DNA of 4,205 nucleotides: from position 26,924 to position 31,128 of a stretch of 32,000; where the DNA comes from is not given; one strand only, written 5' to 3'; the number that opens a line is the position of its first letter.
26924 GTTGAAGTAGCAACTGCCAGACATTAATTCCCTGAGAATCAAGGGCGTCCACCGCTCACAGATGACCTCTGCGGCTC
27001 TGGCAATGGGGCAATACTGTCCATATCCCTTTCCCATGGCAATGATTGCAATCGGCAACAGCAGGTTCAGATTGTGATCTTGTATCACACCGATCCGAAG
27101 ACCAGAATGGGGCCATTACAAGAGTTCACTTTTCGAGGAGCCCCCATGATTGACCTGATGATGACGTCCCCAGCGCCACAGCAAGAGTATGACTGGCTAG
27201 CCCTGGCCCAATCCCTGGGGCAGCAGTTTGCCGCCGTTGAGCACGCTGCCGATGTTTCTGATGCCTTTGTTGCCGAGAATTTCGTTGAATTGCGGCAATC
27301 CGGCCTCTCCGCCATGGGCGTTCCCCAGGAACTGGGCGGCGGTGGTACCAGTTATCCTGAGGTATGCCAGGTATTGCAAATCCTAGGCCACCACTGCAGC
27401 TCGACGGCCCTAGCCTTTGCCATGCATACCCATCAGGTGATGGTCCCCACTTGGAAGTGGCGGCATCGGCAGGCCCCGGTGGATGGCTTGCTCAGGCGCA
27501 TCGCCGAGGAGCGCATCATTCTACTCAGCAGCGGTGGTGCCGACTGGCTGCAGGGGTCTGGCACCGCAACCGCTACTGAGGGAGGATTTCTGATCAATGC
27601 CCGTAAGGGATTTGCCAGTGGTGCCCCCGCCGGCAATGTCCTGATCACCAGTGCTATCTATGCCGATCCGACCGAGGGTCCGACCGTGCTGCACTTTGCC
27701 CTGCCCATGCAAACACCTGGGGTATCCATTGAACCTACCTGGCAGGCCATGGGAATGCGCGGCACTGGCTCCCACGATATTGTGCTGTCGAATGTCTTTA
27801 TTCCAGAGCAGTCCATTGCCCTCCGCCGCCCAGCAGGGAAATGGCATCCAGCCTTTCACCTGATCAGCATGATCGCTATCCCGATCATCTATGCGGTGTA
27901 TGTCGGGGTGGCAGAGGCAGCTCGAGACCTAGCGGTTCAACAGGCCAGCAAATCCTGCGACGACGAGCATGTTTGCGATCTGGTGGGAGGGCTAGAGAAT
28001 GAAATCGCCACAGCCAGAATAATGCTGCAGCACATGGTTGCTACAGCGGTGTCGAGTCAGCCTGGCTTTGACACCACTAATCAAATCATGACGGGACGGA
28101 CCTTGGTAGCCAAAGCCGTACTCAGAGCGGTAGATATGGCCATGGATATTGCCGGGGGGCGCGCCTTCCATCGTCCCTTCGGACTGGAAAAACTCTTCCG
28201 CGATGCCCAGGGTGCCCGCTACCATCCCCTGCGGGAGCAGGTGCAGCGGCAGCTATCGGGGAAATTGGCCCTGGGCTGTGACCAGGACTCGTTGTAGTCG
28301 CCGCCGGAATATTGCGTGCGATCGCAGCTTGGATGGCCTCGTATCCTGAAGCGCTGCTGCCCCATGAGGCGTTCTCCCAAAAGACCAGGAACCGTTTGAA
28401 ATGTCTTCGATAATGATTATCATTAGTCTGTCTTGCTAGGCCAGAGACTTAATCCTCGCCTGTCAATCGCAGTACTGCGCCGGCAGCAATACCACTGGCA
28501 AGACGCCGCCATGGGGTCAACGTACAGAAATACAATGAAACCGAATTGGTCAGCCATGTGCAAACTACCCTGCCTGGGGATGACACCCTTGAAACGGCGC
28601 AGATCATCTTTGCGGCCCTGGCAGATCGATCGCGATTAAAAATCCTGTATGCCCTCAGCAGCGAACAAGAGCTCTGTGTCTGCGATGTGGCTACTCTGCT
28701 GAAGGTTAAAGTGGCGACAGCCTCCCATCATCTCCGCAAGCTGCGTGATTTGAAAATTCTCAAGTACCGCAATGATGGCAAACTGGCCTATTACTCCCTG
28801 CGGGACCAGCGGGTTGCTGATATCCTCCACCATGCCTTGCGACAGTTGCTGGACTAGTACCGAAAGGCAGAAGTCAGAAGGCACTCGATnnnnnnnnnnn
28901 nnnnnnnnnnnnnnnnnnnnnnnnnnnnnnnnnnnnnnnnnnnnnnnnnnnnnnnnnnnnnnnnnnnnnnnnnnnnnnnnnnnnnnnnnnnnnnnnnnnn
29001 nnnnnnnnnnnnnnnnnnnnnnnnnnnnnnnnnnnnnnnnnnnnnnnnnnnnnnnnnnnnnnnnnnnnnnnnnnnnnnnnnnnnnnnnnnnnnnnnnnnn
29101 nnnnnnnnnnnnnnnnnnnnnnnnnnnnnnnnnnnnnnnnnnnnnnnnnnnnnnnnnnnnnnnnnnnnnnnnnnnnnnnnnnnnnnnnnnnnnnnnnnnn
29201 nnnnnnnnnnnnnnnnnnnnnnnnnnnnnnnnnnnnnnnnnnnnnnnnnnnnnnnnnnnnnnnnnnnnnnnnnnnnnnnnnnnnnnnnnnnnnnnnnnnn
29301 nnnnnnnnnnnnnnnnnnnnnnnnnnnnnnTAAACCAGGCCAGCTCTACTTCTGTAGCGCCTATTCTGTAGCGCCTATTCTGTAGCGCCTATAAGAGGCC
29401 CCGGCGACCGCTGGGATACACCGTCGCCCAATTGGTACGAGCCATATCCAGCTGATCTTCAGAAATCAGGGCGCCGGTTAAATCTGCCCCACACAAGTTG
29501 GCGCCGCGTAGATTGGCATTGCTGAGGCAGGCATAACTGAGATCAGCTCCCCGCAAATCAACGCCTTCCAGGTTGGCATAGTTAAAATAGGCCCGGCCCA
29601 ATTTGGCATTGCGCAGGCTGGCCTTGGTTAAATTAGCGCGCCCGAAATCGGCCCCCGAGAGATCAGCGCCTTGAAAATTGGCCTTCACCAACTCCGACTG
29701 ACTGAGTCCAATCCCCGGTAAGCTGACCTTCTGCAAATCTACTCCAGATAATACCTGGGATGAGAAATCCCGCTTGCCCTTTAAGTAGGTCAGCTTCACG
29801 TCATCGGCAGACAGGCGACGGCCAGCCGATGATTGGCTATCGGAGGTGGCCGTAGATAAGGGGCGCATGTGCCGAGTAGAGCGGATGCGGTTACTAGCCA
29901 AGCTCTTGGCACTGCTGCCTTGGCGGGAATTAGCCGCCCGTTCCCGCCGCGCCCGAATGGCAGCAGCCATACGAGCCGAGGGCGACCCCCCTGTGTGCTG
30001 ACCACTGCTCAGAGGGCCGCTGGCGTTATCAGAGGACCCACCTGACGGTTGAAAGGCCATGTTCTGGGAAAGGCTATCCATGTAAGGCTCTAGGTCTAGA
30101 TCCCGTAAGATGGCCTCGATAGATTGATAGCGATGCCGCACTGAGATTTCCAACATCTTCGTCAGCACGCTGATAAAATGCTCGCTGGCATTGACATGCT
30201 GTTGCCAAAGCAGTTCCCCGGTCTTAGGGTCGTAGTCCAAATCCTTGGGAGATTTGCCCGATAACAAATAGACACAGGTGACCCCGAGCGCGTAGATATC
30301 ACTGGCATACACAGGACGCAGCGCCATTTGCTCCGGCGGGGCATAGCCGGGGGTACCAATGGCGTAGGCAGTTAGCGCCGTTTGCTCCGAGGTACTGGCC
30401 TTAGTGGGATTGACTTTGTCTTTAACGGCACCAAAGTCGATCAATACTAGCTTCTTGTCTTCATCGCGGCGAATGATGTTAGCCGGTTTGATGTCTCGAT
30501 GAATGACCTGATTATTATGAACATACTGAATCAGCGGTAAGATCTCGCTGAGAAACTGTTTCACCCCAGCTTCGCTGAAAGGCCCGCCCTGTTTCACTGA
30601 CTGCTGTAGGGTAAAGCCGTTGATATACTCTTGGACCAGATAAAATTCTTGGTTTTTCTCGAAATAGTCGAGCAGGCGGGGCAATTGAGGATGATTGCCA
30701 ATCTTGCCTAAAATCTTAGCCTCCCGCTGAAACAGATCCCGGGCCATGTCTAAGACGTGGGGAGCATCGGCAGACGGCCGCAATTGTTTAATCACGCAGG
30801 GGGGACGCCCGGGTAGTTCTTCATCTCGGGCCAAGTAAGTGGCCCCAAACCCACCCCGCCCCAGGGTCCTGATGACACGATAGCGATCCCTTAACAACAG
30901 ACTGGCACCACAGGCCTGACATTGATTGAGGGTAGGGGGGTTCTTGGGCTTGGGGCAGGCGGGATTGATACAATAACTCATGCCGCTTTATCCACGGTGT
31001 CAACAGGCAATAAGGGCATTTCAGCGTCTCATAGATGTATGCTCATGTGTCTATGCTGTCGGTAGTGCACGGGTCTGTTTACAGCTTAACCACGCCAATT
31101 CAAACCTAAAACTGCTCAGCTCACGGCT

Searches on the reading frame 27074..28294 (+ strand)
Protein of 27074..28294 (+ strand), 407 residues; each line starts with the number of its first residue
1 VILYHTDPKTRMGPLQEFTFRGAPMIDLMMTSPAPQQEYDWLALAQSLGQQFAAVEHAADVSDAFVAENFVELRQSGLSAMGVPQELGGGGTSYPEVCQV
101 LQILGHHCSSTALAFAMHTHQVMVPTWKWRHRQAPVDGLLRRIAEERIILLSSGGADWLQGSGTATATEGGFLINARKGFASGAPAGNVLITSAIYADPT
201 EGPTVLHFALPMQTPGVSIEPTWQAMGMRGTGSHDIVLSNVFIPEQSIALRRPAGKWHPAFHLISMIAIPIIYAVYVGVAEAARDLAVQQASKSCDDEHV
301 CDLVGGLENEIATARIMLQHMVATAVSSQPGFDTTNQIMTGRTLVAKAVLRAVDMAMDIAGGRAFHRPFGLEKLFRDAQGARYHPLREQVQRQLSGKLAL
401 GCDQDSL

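Call 41: search_protein_families(library=pfam, max_evalue=0.001, proteins=[window:27074-28294:+])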
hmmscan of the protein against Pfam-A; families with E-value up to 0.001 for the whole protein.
window:27074-28294:+ (407 aa): 4 families
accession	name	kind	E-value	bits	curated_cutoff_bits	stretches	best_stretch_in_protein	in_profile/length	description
PF02770.24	Acyl-CoA_dh_M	-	2.6e-10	40.7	33.3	1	154-241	9-97/97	Acyl-CoA dehydrogenase, middle domain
PF02771.21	Acyl-CoA_dh_N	-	2.6e-08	34.7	22.9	1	53-126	20-93/113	Acyl-CoA dehydrogenase, N-terminal domain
PF00441.29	Acyl-CoA_dh_1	-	2.9e-07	31.2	22.4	1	278-382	24-132/150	Acyl-CoA dehydrogenase, C-terminal domain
PF08028.16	Acyl-CoA_dh_2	-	8.4e-07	29.8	22.7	1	274-384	5-129/134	Acyl-CoA dehydrogenase, C-terminal domain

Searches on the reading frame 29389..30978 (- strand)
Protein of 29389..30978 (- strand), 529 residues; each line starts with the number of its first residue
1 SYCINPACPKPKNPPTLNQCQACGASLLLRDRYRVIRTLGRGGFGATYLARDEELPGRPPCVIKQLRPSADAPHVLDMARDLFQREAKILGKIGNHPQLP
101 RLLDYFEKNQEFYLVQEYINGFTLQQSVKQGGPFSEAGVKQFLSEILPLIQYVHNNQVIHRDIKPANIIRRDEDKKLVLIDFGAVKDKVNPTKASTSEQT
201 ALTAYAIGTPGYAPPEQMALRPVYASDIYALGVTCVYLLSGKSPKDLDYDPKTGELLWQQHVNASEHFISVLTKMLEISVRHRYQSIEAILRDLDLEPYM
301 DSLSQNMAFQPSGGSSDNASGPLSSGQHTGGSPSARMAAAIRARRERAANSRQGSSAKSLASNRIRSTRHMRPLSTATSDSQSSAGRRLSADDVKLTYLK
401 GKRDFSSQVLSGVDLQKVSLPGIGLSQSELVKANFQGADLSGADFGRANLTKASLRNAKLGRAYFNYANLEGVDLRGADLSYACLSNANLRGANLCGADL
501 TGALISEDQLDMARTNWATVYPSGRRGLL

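Call 41: search_protein_families(library=pfam, max_evalue=0.001, proteins=[window:29389-30978:-])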
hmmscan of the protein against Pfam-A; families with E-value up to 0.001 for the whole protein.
window:29389-30978:- (529 aa): 8 families
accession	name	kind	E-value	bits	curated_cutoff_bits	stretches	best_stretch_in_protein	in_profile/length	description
PF00069.31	Pkinase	-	8.1e-39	134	31.7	1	33-286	1-254/263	Protein kinase domain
PF00805.28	Pentapeptide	-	5.6e-26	90.2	20.2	3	443-481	1-39/40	Pentapeptide repeats (8 copies)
PF07714.23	PK_Tyr_Ser-Thr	-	4e-18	66.1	23.1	1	35-245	3-205/258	Protein tyrosine and serine/threonine kinase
PF13599.13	Pentapeptide_4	-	9.1e-10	38.9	38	2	443-512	6-75/78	Pentapeptide repeat region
PF13576.12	Pentapeptide_3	-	1.6e-06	28.6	27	1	435-478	1-47/48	Pentapeptide repeats (9 copies)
PF03109.22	ABC1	-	4.6e-05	23.1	22.9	1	110-190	141-219/244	ABC1 atypical kinase-like domain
PF06293.20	Kdo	-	0.0001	22.2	21.3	1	114-205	94-189/207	Lipopolysaccharide kinase (Kdo/WaaP) family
PF14531.12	Kinase-like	-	0.00023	20.9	25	1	146-283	154-289/289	Kinase-like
